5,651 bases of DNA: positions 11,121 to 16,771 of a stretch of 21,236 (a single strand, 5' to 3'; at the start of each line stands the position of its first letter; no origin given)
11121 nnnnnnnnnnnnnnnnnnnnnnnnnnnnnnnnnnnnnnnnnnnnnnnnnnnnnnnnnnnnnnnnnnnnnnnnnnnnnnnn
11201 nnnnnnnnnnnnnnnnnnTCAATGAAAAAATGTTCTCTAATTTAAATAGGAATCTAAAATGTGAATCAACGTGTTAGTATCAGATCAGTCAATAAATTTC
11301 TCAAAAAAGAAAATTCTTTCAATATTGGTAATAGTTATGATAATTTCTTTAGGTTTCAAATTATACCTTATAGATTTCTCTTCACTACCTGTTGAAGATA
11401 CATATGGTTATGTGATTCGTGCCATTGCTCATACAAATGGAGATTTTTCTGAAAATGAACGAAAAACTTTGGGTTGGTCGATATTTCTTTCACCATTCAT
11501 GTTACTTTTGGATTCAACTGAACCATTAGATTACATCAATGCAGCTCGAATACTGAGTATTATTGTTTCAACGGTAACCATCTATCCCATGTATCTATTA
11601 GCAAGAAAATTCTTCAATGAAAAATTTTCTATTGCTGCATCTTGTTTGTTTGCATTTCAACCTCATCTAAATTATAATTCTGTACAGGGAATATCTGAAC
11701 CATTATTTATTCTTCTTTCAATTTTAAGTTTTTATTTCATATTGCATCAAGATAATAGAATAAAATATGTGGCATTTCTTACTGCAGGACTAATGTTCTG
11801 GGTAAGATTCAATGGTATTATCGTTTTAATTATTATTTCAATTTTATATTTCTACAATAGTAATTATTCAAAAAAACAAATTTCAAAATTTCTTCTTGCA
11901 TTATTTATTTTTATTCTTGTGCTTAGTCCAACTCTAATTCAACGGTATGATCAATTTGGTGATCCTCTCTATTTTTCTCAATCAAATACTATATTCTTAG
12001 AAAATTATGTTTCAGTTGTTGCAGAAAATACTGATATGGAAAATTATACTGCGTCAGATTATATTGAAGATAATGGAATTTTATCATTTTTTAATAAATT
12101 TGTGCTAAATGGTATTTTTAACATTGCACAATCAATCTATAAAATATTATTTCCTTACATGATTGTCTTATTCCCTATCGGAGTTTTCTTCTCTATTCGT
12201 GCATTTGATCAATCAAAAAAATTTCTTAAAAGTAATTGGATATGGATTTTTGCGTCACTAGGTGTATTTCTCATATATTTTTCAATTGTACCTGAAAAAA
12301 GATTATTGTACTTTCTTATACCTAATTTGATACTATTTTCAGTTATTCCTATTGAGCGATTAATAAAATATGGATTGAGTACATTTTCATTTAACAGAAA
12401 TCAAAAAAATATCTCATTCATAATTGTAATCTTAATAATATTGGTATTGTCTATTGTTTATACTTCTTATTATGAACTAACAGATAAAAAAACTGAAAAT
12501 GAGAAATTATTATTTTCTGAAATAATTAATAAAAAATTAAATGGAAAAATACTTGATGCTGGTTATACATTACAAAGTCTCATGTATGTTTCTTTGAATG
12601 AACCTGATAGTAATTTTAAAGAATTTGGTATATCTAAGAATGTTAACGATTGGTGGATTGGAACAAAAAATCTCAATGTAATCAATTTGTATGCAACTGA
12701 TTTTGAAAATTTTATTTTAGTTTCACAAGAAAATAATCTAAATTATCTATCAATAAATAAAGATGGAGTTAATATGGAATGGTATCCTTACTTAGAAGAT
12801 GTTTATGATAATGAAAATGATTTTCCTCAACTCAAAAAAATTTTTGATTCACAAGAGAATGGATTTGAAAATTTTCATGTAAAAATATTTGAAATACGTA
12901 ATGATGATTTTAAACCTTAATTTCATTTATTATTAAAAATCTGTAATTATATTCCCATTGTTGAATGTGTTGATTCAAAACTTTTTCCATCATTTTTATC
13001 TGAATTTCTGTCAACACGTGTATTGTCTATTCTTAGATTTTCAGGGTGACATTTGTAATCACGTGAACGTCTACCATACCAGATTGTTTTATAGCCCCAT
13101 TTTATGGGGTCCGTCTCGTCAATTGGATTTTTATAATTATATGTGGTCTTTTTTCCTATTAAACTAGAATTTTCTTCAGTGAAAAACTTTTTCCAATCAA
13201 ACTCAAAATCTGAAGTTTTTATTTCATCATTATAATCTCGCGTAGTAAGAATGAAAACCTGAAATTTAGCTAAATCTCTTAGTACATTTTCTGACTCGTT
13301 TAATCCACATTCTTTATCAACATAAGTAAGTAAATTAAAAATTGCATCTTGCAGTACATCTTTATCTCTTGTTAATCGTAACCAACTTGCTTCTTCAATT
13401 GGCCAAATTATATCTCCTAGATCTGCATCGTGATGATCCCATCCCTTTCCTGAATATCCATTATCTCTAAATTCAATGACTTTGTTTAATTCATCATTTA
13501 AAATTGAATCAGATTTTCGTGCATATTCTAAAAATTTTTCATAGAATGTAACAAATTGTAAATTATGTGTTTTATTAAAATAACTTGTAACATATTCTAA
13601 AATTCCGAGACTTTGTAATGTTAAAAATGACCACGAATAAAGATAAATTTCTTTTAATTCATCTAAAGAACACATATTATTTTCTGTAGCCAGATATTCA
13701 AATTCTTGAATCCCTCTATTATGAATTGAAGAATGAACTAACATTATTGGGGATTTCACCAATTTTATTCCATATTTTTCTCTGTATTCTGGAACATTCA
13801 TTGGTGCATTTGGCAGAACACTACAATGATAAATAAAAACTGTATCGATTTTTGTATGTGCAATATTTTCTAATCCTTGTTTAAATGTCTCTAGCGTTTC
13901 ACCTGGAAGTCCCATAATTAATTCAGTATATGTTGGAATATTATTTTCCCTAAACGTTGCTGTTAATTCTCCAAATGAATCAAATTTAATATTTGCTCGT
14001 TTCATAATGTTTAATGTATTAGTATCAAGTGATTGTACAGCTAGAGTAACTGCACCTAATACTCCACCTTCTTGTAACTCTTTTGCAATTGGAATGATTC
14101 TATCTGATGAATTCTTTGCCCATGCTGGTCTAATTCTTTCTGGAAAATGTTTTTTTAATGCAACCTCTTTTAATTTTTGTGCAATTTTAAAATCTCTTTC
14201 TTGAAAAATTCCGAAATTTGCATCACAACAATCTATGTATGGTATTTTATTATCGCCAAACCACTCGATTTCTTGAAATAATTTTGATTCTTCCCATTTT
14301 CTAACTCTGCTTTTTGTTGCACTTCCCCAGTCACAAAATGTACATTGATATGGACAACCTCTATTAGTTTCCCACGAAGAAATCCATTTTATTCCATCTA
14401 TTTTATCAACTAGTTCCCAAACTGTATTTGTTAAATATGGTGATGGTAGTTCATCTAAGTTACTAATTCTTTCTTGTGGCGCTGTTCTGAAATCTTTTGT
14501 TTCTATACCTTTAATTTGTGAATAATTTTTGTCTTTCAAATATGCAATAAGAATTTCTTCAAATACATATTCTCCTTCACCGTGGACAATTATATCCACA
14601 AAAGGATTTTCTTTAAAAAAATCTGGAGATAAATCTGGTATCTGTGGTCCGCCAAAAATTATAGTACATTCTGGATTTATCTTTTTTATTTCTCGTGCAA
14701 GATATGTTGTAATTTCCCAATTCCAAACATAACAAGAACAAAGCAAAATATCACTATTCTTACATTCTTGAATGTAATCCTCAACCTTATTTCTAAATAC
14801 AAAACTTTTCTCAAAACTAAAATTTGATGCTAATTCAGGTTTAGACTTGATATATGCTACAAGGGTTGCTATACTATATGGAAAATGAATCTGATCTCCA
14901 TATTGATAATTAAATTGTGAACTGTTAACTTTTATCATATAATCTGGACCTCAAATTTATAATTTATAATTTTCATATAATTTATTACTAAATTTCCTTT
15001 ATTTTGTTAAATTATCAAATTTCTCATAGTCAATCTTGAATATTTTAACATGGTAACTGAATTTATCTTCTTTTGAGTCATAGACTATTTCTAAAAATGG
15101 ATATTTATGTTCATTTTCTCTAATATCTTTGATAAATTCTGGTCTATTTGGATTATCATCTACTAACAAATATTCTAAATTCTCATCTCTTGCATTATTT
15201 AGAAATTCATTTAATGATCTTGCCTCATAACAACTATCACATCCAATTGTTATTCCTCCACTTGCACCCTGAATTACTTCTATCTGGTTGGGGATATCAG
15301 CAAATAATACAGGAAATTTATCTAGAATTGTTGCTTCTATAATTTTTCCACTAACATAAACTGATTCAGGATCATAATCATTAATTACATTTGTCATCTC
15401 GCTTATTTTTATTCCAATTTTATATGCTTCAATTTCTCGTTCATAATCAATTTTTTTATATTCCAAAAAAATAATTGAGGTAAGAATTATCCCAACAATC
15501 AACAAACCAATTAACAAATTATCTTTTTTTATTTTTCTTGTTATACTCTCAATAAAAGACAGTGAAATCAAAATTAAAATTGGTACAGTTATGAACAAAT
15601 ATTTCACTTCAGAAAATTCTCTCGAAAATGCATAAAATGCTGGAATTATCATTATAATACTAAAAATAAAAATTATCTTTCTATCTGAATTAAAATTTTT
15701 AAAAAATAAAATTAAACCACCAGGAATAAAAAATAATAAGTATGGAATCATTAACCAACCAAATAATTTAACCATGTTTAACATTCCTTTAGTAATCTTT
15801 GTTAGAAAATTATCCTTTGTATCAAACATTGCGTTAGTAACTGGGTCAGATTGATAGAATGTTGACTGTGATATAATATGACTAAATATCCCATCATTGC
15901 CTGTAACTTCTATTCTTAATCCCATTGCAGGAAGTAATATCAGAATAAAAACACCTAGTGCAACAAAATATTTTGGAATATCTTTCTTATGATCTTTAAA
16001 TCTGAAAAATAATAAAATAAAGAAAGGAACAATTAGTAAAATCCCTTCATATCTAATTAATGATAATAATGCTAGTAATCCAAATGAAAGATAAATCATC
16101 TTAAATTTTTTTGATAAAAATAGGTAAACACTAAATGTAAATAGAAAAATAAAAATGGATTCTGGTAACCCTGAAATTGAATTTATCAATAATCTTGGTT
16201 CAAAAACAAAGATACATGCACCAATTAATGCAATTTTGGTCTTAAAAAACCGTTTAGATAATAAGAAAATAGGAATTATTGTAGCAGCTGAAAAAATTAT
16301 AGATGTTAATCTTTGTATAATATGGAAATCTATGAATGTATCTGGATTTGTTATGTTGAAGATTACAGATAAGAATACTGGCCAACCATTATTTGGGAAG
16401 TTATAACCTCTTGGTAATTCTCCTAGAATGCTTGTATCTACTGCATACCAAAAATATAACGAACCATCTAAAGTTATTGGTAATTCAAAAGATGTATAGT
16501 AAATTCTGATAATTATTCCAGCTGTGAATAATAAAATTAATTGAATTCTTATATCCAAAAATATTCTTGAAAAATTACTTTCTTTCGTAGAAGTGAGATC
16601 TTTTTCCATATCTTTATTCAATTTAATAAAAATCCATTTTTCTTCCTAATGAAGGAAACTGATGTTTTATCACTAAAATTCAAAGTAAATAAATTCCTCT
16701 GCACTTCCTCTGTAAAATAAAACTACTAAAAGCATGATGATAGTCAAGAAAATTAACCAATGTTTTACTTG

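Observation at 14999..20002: GT2 / DltD-like / MBOAT / GT-C operon: an extracytoplasmic glycosylate-and-O-acylate module in an apparent archaeon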

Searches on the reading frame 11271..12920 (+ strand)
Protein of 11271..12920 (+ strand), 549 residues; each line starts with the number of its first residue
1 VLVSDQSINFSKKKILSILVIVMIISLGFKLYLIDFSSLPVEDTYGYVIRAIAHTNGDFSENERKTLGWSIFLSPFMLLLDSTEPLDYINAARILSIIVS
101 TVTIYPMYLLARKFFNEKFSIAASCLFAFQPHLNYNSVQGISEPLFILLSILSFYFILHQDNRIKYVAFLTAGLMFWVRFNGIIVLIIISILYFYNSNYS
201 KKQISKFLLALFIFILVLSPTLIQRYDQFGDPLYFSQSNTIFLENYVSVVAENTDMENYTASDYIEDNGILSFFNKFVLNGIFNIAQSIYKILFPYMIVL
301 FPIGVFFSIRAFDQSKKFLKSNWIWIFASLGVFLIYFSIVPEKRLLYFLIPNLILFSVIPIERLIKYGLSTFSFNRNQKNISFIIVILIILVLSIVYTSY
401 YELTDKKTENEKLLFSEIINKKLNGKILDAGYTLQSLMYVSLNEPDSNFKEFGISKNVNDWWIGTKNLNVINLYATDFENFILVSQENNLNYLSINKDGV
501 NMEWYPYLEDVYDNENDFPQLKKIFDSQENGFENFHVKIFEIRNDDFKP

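Call 4: search_protein_families(library=pfam, proteins=[window:11271-12920:+], max_evalue=0.01)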
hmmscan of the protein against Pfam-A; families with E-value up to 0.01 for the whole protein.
window:11271-12920:+ (549 aa): 2 families
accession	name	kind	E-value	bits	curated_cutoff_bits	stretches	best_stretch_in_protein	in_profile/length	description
PF13231.12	PMT_2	-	1.4e-09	38.8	26.1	1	90-223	22-159/160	Dolichyl-phosphate-mannose-protein mannosyltransferase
PF20193.3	DUF6556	-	0.00079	20.1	28.1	0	365-414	21-65/113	Family of unknown function (DUF6556)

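Call 5: search_protein_families(library=ncbifam, proteins=[window:11271-12920:+], max_evalue=0.01)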
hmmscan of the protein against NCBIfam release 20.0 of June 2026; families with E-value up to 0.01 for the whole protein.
window:11271-12920:+ (549 aa): 1 family
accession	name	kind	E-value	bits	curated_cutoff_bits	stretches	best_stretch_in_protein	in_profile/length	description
TIGR04154.1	archaeo_STT3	subfamily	0.0017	16.8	450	1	87-167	93-179/831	oligosaccharyl transferase, archaeosortase A system-associated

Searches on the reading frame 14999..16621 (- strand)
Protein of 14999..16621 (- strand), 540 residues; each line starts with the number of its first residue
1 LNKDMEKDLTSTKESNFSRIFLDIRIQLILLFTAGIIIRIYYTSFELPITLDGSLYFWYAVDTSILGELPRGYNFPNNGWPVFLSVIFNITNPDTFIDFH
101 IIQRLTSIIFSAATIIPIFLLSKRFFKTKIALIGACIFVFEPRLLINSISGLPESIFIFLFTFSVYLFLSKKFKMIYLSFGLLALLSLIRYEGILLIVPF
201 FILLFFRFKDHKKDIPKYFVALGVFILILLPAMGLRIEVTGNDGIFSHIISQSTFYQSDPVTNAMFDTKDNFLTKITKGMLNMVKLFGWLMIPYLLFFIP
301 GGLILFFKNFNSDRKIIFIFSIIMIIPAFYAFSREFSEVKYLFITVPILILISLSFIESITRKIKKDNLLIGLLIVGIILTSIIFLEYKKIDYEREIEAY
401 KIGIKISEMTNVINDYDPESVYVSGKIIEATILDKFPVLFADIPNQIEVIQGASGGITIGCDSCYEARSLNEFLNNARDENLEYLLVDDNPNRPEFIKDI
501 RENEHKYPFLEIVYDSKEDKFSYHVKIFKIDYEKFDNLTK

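Call 4: search_protein_families(library=pfam, proteins=[window:14999-16621:-], max_evalue=0.01)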
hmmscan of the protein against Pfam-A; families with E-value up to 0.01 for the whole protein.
window:14999-16621:- (540 aa): 1 family
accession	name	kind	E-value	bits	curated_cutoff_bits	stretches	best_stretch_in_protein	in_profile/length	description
PF13231.12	PMT_2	-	2e-06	28.5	26.1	1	104-228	25-154/160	Dolichyl-phosphate-mannose-protein mannosyltransferase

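Call 5: search_protein_families(library=ncbifam, proteins=[window:14999-16621:-], max_evalue=0.01)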
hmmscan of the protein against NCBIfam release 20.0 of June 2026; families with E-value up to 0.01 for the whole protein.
window:14999-16621:- (540 aa): 1 family
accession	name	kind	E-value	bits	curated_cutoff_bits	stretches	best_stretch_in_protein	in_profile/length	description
NF047440.1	LA3751_2_3_fam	subfamily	1.2e-07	30.9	200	1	98-392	97-393/460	LA_3751/LA_3752 family putative glycosyltransferase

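Call 67: find_homologous_proteins(query=window:14999-16609:-, max_evalue=0.00001)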
Query window:14999-16609:- (536 aa): 133 proteins with E <= 0.00001 among 8000 candidates; the best 120 are listed.
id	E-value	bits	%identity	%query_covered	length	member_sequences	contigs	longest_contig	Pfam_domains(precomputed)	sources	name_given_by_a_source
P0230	0.0e+0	1136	98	100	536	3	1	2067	PF13231.13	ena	-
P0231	5.6e-272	921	79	98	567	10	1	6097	PF13231.13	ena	-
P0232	1.0e-268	910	77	98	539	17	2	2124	PF13231.13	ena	-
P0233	5.5e-268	908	77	98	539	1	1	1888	PF13231.13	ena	-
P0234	5.1e-267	905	77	98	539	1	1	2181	PF13231.13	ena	-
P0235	8.5e-249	845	72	97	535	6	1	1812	PF13231.13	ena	-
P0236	1.2e-235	801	69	98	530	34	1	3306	PF13231.13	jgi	jgi:hypothetical protein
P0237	3.5e-232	790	68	99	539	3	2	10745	PF13231.13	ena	-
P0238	2.6e-227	774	67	99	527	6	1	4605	PF13231.13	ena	-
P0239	1.6e-222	758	65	93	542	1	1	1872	PF13231.13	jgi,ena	-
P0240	1.4e-212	725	61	100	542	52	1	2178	PF13231.13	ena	-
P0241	4.6e-212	723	61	100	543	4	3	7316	PF13231.13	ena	-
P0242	1.1e-150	521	68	67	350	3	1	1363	-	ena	-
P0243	1.6e-139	484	73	58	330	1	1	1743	PF13231.13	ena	-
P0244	3.0e-132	460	43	94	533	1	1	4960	PF13231.13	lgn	-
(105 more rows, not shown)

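Call 78: predict_structure(alignment_id=A2)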
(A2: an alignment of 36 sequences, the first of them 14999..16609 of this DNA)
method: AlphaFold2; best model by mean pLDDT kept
length: 536 residues; sequences in the alignment: 36
mean_pLDDT: 85.0   pTM: 0.84
mean pLDDT of the five models: 85.0, 84.2, 84.0, 82.4, 81.8
residues with pLDDT >= 90: 252; 70-90: 225; 50-70: 30; < 50: 29
segments of 3 or more residues with pLDDT < 50: 1-10, 255-263, 450-459
pLDDT, mean of each block of 10 residues (from residue 1): 37 66 94 93 86 93 87 87 95 94 97 96 94 95 92 96 94 96 90 89 86 93 91 81 71 51 62 88 90 91 87 88 84 84 95 92 88 93 86 89 85 72 85 89 68 42 76 86 83 88 92 89 92 83
secondary structure, 60 per line:
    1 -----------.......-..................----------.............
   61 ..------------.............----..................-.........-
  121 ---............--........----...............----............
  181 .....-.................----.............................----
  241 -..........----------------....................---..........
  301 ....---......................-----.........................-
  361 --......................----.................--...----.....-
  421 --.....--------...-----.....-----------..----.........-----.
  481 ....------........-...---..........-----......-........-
elements in order: H12-18 H20-37 H48-62 H75-87 H92-109 H111-119 H124-135 H138-145 H150-164 H169-185 H187-203 H208-236 H242-251 H268-287 H291-304 H308-329 H335-359 H363-384 H389-405 E408-410 H415-419 H423-427 E444-448 H466-474 E480-484 H491-498 E506-511 H512-515 E521-526 H528-535

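Call 80: fold_search(model_id=the predicted structure, library=pdb)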
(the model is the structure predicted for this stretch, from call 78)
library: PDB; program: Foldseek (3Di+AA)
matches with E <= 10: 267; with E <= 0.001: 21
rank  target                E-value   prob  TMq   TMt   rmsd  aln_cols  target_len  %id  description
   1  6s7t_A                1.3e-07  1.00  0.53  0.42  12.0       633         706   14  Cryo-EM structure of human oligosaccharyltransferase complex OST-B (released 2019-12-18)
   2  8b6l_I                1.3e-07  1.00  0.46  0.37  13.9       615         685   13  Subtomogram average of the human Sec61-TRAP-OSTA-translocon (released 2022-12-07)
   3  9n9j_I                3.0e-07  1.00  0.49  0.39  13.1       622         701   12  Structure of a GRP94 folding intermediate engaged with a CCDC134- and FKBP11-bound secretory translocon (released 2025-11-19)
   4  6s7o_A                5.2e-07  1.00  0.48  0.40  12.0       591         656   13  Cryo-EM structure of human oligosaccharyltransferase complex OST-A (released 2019-12-18)
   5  8pn9_A                8.2e-07  1.00  0.50  0.43  10.7       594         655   11  Structure of human oligosaccharyltransferase OST-A complex bound to NGI-1 (released 2024-05-08)
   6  6ftg_5                1.0e-06  1.00  0.51  0.44  12.8       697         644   12  Subtomogram average of OST-containing ribosome-translocon complexes from canine rough microsomal membranes (released 2018-03-21)
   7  8age_A                4.1e-06  1.00  0.51  0.44  11.5       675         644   13  Structure of yeast oligosaccharylransferase complex with acceptor peptide bound (released 2022-12-07)
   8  7oci_F                5.9e-06  1.00  0.52  0.45  11.3       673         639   12  Cryo-EM structure of yeast Ost6p containing oligosaccharyltransferase complex (released 2022-02-16)
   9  3waj                  8.3e-06  1.00  0.56  0.40  11.1       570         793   14  Crystal structure of the Archaeoglobus fulgidus oligosaccharyltransferase (O29867_ARCFU) complex with Zn and sulfate (released 2013-10-30)
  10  8agb_A                8.3e-06  1.00  0.50  0.43  12.3       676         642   12  Structure of yeast oligosaccharylransferase complex with lipid-linked oligosaccharide bound (released 2022-12-07)
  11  8agc_A                9.8e-06  1.00  0.51  0.41  12.8       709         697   12  Structure of yeast oligosaccharylransferase complex with lipid-linked oligosaccharide and non-acceptor peptide bound (released 2022-12-07)
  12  9s6u_A                1.2e-05  1.00  0.50  0.49   9.9       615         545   12  Ternary cryo-EM structure of human ALG9 with Dol25-PP-GlcNAc2Man8, Dol25-P-Man and Fab (released 2026-03-18)
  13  7e9s_A                1.7e-05  1.00  0.54  0.35  12.6       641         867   13  Archaeal oligosaccharyltransferase AglB from Archaeoglobus fulgidus in complex with an inhibitory peptide and a dolich (released 2021-09-08)
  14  6ezn_F                2.0e-05  1.00  0.50  0.43  12.2       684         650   13  Cryo-EM structure of the yeast oligosaccharyltransferase (OST) complex (released 2018-01-17)
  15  5f15                  2.1e-05  1.00  0.48  0.48   8.9       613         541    9  Crystal Structure of ArnT from Cupriavidus metallidurans bound to Undecaprenyl phosphate (released 2016-02-17)
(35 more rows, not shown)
